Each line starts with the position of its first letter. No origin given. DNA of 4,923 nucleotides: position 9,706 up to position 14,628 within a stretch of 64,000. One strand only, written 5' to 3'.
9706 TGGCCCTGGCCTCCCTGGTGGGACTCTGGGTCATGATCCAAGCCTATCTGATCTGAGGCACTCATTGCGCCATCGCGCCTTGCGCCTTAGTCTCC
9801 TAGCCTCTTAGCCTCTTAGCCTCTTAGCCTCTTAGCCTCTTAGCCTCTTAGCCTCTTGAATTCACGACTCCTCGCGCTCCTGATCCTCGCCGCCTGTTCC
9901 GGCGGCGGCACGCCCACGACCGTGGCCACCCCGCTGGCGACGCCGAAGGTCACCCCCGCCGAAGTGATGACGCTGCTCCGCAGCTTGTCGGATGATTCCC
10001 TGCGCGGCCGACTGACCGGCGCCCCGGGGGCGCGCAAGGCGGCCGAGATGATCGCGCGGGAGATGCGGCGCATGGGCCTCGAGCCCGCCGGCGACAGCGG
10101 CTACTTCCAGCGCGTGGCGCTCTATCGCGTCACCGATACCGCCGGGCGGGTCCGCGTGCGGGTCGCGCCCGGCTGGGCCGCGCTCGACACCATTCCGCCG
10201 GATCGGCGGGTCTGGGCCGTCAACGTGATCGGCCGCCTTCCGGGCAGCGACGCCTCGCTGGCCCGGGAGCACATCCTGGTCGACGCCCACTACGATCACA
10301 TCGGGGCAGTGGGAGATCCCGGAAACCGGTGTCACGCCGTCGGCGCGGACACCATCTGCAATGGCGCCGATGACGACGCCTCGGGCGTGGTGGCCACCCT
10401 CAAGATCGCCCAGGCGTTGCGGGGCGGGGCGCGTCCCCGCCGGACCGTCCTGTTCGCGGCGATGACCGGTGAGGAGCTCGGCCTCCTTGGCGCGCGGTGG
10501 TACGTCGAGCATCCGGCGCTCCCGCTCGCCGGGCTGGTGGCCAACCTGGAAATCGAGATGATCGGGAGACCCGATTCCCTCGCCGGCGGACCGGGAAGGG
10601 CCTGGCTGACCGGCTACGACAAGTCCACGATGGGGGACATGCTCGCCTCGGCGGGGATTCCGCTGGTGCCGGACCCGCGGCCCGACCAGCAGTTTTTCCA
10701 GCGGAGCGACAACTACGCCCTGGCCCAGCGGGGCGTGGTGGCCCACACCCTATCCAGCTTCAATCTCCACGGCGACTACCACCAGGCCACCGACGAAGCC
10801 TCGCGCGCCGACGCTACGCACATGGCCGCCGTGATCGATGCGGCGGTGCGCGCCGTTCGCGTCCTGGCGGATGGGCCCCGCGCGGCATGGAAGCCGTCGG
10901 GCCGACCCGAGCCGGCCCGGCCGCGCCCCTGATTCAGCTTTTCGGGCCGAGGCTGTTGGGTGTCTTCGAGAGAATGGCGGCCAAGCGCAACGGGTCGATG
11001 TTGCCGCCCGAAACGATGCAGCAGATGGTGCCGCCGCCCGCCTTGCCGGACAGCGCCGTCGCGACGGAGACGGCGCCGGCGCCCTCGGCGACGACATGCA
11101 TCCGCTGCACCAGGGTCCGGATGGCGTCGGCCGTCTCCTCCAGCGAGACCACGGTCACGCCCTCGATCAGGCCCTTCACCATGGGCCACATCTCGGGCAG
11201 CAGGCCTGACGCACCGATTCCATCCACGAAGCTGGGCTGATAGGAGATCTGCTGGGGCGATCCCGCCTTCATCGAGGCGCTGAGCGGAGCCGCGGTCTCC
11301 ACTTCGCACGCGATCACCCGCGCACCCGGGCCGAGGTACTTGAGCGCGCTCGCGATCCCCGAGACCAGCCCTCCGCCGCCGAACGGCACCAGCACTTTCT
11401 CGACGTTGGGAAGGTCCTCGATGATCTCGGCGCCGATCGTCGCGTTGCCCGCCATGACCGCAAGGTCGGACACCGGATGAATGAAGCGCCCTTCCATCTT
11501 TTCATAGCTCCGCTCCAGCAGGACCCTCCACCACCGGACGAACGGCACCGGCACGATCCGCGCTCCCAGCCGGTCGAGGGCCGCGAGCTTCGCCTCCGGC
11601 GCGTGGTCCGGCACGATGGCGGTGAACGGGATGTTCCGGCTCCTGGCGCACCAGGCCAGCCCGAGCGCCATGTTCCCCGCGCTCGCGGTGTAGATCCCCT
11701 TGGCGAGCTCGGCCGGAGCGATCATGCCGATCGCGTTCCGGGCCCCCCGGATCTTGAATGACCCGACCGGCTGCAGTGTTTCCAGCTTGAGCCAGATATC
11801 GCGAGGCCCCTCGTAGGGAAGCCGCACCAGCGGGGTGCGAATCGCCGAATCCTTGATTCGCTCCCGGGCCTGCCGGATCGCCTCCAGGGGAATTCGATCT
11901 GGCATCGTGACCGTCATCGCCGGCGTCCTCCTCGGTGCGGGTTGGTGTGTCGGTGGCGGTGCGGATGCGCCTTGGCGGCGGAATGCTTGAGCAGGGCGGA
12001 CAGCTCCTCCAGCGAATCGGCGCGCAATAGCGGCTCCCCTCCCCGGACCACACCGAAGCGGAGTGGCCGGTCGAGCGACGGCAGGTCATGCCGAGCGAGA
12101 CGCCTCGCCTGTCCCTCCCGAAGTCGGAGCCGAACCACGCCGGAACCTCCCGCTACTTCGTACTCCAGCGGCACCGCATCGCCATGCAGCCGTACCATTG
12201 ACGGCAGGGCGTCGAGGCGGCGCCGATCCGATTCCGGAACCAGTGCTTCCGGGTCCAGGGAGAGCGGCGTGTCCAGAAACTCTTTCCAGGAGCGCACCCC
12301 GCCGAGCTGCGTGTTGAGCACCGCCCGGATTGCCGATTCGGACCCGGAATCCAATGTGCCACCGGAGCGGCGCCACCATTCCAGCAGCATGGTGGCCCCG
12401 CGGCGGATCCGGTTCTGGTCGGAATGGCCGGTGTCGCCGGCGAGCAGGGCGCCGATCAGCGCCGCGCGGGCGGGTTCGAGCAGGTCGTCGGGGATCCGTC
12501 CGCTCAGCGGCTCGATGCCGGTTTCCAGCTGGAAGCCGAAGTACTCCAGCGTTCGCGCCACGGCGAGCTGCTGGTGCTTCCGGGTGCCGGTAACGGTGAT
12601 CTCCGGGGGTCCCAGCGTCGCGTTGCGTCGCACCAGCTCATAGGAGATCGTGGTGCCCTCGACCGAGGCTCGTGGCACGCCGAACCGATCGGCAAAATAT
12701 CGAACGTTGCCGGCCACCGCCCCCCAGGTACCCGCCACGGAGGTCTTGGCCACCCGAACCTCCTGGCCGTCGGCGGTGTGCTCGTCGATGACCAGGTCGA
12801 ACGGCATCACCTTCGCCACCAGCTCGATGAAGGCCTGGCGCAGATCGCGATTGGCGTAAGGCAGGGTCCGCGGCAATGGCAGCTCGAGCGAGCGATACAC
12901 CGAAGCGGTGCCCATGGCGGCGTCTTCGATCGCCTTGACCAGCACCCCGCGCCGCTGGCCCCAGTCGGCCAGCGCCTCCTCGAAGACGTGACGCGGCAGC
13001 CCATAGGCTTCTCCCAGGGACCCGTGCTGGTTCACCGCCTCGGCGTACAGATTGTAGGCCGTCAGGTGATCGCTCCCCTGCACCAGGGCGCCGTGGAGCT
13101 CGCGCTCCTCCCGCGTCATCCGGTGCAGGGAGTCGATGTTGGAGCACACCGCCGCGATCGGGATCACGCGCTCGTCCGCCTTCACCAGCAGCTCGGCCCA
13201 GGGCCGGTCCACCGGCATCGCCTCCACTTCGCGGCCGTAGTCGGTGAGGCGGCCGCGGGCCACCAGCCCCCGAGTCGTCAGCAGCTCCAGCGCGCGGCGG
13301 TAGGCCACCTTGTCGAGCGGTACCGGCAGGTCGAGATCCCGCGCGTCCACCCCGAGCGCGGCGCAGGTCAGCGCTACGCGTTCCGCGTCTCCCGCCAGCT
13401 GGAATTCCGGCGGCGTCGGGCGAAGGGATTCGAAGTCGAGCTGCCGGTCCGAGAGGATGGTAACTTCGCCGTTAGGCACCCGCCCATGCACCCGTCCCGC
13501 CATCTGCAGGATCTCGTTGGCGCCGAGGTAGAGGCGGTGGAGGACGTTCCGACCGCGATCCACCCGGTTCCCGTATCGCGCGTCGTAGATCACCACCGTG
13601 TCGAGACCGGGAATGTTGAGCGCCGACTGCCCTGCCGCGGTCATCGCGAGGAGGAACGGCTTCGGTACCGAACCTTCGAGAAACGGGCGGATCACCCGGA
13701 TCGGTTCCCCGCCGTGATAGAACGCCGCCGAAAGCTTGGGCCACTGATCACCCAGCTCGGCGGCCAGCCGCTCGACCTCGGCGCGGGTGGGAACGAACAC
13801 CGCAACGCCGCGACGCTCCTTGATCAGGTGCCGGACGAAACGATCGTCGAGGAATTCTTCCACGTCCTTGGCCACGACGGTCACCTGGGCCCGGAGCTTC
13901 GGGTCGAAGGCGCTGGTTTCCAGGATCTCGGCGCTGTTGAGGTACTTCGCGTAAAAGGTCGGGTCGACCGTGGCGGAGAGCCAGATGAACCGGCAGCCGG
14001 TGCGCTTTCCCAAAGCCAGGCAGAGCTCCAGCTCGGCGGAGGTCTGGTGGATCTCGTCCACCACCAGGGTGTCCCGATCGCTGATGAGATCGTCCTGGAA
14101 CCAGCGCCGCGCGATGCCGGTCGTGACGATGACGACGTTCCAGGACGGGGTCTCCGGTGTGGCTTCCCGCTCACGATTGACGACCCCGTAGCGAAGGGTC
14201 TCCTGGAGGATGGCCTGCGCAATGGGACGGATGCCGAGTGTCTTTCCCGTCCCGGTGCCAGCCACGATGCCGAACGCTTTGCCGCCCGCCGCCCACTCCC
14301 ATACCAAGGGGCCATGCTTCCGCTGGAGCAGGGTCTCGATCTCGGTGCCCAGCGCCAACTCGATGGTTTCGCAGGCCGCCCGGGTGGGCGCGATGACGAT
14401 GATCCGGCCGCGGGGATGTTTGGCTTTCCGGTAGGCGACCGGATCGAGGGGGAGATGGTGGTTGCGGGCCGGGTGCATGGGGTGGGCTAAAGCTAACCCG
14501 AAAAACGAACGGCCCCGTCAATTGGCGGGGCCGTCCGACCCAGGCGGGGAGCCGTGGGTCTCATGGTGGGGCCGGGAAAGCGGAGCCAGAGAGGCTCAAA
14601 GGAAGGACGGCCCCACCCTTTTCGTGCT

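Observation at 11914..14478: HrpB-like DExH helicase with motif Ia placed before motif I (permuted RecA1 domain)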

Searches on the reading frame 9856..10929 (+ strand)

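Call 17: search_protein_families(library=pfam, proteins=[window:9856-10929:+], max_evalue=0.001)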
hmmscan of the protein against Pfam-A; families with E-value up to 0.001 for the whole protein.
window:9856-10929:+ (358 aa): 2 families
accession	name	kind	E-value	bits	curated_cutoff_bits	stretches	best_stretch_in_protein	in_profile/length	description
PF04389.22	Peptidase_M28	-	2.1e-34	119.4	21.3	1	123-331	1-190/193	Peptidase family M28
PF01546.33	Peptidase_M20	-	3.2e-06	27.7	24.6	1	170-301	32-113/206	Peptidase family M20/M25/M40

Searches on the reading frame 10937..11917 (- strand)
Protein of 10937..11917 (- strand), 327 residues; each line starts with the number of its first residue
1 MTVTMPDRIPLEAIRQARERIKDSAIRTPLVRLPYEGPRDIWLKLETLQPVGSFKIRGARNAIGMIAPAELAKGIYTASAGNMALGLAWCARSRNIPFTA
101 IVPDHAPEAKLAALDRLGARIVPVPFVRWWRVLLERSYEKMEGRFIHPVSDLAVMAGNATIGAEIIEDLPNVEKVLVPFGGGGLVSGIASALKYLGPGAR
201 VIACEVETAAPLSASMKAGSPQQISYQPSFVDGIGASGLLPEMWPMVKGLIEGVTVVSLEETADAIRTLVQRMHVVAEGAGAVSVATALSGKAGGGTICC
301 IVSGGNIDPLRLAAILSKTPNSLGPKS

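Call 17: search_protein_families(library=pfam, proteins=[window:10937-11917:-], max_evalue=0.001)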
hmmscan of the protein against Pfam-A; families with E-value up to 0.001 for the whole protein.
window:10937-11917:- (327 aa): 1 family
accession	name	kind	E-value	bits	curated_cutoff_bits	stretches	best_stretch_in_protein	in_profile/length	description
PF00291.31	PALP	-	1.4e-65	222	35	1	24-304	4-295/295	Pyridoxal-phosphate dependent enzyme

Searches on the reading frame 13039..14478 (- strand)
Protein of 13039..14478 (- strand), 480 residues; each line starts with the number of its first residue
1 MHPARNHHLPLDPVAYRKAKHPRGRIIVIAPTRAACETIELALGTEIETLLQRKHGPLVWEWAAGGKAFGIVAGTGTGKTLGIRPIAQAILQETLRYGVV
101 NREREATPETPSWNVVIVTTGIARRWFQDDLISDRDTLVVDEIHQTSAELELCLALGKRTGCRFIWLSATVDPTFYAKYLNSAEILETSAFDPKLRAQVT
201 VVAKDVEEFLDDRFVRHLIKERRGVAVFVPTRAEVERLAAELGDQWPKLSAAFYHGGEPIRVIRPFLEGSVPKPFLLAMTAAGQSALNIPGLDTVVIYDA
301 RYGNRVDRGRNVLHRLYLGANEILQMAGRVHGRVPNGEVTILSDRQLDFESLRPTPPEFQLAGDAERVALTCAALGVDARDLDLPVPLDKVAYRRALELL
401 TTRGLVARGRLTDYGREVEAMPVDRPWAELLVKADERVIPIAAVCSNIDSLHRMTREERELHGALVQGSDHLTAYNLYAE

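Call 24: search_protein_families(library=pfam, proteins=[window:13039-14478:-, window:13039-14346:-], max_evalue=1)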
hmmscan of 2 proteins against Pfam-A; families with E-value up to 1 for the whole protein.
seq(480 aa): 6 families
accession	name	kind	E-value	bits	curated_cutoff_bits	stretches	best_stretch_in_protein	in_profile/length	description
PF00271.37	Helicase_C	-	9.5e-08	32.7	23.5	1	217-331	8-107/110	Helicase conserved C-terminal domain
PF00270.35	DEAD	-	2.9e-07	30.8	26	1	113-172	95-161/167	DEAD/DEAH box helicase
PF25199.1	nSTAND_NTPase5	-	0.0044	17.3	34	1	65-161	40-123/145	Novel STAND NTPase 5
PF13245.12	AAA_19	-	0.026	15.1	25.1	0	66-94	11-39/134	AAA domain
PF04851.21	ResIII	-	0.026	14.9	22.5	0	64-92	21-49/164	Type III restriction enzyme, res subunit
PF13604.12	AAA_30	-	0.039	14.1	27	0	68-147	20-101/191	AAA domain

seq(436 aa): 5 families
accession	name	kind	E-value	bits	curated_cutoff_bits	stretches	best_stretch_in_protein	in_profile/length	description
PF00271.37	Helicase_C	-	4.6e-07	30.5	23.5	1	173-287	8-107/110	Helicase conserved C-terminal domain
PF00270.35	DEAD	-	4.2e-06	27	26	1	69-128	95-161/167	DEAD/DEAH box helicase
PF25199.1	nSTAND_NTPase5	-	0.0039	17.5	34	1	21-117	40-123/145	Novel STAND NTPase 5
PF04851.21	ResIII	-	0.036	14.4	22.5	0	20-48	21-49/164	Type III restriction enzyme, res subunit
PF13245.12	AAA_19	-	0.26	11.9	25.1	0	22-50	11-39/134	AAA domain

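Call 25: search_protein_families(library=ncbifam, proteins=[window:13039-14346:-], max_evalue=0.01)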
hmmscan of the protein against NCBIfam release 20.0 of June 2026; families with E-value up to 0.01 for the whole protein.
seq(436 aa): 4 families
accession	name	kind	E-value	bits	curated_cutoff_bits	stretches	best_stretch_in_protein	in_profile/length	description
TIGR01970.1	DEAH_box_HrpB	equivalog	8.2e-17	60.8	546.15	1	60-393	83-429/825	ATP-dependent helicase HrpB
NF008662.0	PRK11664.1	equivalog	4.1e-12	45.2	1053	1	47-395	72-433/813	ATP-dependent helicase HrpB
TIGR01967.1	DEAH_box_HrpA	equivalog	1e-06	26.7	722.75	1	71-391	159-498/1284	ATP-dependent RNA helicase HrpA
NF008348.1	PRK11131.1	equivalog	2e-06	25.4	1400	1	71-390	160-499/1287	ATP-dependent RNA helicase HrpA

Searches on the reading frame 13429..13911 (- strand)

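Call 91: search_protein_families(library=pfam, proteins=[window:13429-13911:-], max_evalue=0.1)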
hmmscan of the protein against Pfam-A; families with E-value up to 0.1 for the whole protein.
seq(161 aa): 1 family
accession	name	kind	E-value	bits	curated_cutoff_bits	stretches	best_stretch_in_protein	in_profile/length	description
PF00271.37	Helicase_C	-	8.4e-08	32.9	23.5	1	27-142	7-107/110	Helicase conserved C-terminal domain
